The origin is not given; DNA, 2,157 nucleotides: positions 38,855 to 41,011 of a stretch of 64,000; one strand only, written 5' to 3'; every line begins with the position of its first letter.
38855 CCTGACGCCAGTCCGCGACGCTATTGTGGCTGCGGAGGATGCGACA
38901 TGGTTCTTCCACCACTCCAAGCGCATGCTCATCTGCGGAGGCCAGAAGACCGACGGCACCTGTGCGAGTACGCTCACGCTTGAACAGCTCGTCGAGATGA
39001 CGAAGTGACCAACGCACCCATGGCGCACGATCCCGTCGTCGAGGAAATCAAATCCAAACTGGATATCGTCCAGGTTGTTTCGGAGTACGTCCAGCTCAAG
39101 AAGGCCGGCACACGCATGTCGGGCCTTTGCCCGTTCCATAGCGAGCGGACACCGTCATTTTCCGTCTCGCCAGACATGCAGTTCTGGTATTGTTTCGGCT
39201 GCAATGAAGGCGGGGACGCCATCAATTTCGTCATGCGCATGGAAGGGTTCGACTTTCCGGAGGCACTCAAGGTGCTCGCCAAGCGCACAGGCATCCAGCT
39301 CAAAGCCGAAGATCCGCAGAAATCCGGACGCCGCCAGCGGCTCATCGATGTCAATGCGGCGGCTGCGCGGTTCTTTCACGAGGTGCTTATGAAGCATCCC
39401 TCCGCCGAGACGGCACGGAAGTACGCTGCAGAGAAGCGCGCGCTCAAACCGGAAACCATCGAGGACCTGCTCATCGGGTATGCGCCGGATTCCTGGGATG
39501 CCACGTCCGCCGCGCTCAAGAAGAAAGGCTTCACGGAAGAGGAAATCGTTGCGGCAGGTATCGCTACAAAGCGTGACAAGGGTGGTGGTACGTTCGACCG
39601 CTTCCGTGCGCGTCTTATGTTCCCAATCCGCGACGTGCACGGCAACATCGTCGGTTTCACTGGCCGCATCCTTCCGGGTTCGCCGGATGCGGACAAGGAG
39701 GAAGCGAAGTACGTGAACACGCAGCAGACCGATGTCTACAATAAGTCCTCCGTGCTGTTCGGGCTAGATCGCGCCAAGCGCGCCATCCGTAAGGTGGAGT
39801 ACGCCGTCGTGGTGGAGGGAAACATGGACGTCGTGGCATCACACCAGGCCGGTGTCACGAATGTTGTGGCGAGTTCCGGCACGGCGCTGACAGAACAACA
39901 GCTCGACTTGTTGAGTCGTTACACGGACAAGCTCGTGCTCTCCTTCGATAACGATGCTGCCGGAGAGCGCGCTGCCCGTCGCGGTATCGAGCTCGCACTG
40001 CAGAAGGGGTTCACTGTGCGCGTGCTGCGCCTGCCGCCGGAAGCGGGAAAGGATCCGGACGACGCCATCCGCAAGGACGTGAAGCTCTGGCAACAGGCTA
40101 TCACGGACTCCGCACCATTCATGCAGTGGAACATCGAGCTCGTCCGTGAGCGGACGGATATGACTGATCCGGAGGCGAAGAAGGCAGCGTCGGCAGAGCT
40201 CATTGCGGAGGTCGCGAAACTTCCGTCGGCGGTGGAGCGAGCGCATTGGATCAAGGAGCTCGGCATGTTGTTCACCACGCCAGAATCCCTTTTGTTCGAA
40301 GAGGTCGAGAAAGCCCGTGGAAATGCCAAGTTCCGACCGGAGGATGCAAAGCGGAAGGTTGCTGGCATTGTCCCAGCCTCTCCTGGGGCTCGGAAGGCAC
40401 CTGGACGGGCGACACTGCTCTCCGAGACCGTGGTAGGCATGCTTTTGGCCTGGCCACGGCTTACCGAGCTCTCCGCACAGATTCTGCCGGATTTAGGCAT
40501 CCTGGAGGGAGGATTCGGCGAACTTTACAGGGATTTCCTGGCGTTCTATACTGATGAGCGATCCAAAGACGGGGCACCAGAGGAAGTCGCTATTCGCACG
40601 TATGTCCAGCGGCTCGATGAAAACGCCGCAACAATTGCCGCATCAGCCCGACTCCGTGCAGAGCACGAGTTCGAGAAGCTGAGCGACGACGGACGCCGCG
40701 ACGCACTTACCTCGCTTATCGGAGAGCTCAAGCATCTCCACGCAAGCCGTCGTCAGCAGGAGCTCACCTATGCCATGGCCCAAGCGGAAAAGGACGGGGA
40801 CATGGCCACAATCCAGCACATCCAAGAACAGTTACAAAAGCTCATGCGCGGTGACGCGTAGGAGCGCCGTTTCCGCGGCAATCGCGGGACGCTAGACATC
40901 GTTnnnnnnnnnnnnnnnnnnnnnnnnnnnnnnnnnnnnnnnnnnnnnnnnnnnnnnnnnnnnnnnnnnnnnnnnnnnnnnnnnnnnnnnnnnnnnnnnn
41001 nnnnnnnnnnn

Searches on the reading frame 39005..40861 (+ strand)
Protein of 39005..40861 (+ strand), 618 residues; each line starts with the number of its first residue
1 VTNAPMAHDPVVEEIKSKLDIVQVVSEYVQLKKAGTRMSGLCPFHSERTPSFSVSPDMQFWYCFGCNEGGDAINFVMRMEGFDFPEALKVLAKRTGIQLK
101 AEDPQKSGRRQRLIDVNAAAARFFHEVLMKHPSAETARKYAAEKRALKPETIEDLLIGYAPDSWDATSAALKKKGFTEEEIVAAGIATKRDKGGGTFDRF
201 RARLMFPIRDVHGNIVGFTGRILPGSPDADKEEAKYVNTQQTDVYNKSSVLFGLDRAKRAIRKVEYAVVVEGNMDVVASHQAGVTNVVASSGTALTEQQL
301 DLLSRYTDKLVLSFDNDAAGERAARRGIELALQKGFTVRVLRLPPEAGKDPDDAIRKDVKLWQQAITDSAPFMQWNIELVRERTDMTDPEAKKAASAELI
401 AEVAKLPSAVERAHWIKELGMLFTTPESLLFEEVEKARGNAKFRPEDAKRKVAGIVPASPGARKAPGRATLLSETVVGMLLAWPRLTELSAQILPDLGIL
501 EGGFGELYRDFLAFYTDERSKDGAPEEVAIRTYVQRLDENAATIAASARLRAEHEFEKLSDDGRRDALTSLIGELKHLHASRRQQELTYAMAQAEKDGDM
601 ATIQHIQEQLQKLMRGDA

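Call 92: search_protein_families(library=pfam, proteins=[window:39005-40861:+], max_evalue=0.1)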
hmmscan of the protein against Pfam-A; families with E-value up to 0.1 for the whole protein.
window:39005-40861:+ (618 aa): 8 families
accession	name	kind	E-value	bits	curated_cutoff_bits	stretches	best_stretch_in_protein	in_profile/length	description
PF08275.17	DNAG_N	-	2.4e-36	125.1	26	1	124-258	1-128/128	DNA primase catalytic core, N-terminal domain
PF01807.25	Zn_ribbon_DnaG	-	3.6e-36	123.3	24.9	1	9-102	3-96/98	CHC2 zinc finger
PF13155.12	Toprim_2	-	1.2e-24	86.9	22.1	1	268-355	1-88/88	Toprim-like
PF13662.12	Toprim_4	-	5.2e-18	65.5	25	1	267-341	3-84/85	Toprim domain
PF01751.28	Toprim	-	1.1e-12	48.4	23.1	1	268-342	3-95/96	Toprim domain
PF13362.12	Toprim_3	-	4.5e-08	33.9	27.2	1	267-357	2-91/95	Toprim domain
PF10410.14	DnaB_bind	-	4.7e-07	30.4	20.6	1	375-422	3-50/56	DnaB-helicase binding domain of primase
PF12965.13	DUF3854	-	0.033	14.5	23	0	296-358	58-126/130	Domain of unknown function (DUF3854)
